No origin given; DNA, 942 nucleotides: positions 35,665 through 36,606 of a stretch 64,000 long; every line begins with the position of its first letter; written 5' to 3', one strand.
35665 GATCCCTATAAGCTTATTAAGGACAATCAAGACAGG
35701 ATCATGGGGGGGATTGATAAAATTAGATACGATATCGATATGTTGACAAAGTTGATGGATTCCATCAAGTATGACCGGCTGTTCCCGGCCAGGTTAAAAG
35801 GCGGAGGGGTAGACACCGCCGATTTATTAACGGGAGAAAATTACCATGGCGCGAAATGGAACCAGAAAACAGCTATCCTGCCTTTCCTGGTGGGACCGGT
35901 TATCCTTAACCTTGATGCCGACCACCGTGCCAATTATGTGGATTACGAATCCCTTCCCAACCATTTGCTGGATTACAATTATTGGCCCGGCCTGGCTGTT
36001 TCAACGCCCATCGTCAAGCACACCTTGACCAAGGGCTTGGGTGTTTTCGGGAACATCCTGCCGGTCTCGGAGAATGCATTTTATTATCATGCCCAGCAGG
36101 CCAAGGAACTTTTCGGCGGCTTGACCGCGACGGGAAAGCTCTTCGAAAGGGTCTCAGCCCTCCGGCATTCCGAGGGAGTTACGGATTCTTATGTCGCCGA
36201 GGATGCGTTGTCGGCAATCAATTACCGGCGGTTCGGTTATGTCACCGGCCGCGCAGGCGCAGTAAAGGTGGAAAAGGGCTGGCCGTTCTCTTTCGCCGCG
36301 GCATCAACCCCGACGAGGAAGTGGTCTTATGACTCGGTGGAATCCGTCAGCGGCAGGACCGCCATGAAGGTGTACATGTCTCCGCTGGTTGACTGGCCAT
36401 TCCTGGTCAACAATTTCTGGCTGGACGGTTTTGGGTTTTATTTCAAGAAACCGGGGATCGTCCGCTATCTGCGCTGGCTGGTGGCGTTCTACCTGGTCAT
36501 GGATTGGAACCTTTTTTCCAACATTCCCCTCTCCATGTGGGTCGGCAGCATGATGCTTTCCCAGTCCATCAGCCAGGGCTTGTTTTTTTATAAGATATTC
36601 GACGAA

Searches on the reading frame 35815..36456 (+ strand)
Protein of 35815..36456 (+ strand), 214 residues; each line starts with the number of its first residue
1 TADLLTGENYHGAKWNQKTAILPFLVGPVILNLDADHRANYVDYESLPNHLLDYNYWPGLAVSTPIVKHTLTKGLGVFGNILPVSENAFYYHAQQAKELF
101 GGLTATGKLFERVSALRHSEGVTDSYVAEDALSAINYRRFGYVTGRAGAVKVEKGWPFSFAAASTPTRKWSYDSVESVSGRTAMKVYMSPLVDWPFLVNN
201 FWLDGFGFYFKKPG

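Call 55: search_solved_structures(query=A4, max_evalue=10, show_alignments=2)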
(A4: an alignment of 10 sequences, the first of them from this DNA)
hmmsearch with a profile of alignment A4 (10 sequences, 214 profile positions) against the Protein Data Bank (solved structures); distinct sequences matched with E-value up to 10: 3.
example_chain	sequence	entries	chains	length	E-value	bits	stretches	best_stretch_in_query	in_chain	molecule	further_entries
5ej1_A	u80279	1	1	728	0.22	14.3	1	6-152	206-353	Putative cellulose synthase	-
4hg6_A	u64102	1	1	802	0.26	14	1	6-151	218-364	Cellulose Synthase Subunit A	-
4p00_A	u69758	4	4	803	0.26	14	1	6-151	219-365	Cellulose Synthase A subunit | Cellulose Synthase subunit A | Putative cellulose synthase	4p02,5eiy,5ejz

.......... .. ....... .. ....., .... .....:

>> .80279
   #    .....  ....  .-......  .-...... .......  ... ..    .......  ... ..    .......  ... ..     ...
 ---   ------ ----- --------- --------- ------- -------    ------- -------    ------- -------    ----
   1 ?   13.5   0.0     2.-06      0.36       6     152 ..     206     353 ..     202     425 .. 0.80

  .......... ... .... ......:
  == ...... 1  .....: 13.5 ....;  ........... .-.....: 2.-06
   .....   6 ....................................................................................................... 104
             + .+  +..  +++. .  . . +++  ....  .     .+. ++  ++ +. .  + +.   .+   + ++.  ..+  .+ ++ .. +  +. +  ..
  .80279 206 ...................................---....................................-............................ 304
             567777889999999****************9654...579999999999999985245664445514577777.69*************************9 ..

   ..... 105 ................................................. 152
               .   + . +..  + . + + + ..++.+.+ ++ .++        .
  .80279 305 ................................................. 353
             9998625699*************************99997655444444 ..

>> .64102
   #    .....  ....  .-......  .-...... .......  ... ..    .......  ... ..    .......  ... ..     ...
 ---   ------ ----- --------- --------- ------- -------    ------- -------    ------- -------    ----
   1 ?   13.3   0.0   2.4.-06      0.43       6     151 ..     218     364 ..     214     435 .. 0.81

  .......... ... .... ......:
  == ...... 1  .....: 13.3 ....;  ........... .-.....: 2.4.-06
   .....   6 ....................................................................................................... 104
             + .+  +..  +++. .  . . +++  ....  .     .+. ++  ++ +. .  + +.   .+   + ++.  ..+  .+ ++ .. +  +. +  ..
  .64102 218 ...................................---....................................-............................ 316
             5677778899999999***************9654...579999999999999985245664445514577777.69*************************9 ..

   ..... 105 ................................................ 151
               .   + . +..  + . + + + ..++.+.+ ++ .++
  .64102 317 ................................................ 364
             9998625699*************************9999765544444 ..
